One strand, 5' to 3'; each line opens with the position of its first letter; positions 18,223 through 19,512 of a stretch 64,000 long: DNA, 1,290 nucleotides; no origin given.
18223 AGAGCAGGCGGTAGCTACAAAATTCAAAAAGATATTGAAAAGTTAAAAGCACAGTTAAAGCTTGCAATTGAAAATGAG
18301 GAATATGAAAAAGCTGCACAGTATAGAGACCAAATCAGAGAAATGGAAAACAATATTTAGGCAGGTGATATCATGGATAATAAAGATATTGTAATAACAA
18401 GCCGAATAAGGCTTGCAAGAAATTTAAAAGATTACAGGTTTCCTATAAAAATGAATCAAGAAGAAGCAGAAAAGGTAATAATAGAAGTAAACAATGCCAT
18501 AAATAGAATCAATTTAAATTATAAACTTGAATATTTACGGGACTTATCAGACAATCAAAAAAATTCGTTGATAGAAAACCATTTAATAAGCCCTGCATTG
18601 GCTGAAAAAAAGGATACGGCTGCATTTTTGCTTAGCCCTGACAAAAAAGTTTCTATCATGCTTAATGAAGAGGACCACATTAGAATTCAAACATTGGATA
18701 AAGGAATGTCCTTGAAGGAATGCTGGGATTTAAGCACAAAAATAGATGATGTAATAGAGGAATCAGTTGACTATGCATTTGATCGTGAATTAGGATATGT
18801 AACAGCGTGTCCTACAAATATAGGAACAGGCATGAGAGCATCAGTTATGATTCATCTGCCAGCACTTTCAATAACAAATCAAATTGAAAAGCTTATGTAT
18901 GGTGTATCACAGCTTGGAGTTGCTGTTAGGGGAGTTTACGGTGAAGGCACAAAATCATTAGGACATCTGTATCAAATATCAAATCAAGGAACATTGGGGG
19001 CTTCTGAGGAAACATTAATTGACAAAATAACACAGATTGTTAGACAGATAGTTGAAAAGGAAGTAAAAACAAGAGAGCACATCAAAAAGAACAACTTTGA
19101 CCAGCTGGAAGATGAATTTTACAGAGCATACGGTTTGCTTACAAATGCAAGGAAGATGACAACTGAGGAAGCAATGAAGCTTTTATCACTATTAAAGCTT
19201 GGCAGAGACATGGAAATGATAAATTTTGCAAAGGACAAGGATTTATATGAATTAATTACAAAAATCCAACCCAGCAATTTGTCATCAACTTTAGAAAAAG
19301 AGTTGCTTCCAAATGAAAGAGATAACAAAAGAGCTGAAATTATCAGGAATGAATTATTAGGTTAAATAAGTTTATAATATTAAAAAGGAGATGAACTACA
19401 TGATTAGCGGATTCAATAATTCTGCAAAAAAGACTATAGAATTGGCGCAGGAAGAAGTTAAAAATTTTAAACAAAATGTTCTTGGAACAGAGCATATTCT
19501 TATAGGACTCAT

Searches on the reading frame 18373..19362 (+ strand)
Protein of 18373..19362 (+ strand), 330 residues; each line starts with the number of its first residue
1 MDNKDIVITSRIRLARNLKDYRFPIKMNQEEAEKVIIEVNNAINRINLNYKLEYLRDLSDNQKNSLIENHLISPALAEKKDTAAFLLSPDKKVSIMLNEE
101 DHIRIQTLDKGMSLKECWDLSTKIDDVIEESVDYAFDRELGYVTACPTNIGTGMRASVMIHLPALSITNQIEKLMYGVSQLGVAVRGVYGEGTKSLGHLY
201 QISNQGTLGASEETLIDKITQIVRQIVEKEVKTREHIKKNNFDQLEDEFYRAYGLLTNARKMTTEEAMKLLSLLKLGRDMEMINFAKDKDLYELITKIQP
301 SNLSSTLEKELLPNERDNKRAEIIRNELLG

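Call 46: search_protein_families(library=ncbifam, proteins=[window:18373-19362:+], max_evalue=1e-10)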
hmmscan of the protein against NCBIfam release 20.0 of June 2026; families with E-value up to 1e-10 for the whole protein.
window:18373-19362:+ (330 aa): 5 families
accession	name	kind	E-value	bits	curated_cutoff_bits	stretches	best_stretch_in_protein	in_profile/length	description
NF002194.0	PRK01059.1-4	equivalog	1.3e-128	429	385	1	3-328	11-340/345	protein arginine kinase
NF053707.1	PrArgKinMcsBBac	equivalog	9.6e-115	383.5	500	1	2-325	20-347/347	protein-arginine kinase McsB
NF002193.0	PRK01059.1-3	equivalog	8.2e-90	301.3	471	1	3-327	18-333/335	protein arginine kinase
NF002192.0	PRK01059.1-2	equivalog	1.3e-79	267.8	679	1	2-327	17-336/340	protein arginine kinase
NF002191.0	PRK01059.1-1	equivalog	1.9e-64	218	381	1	4-322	20-345/358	protein arginine kinase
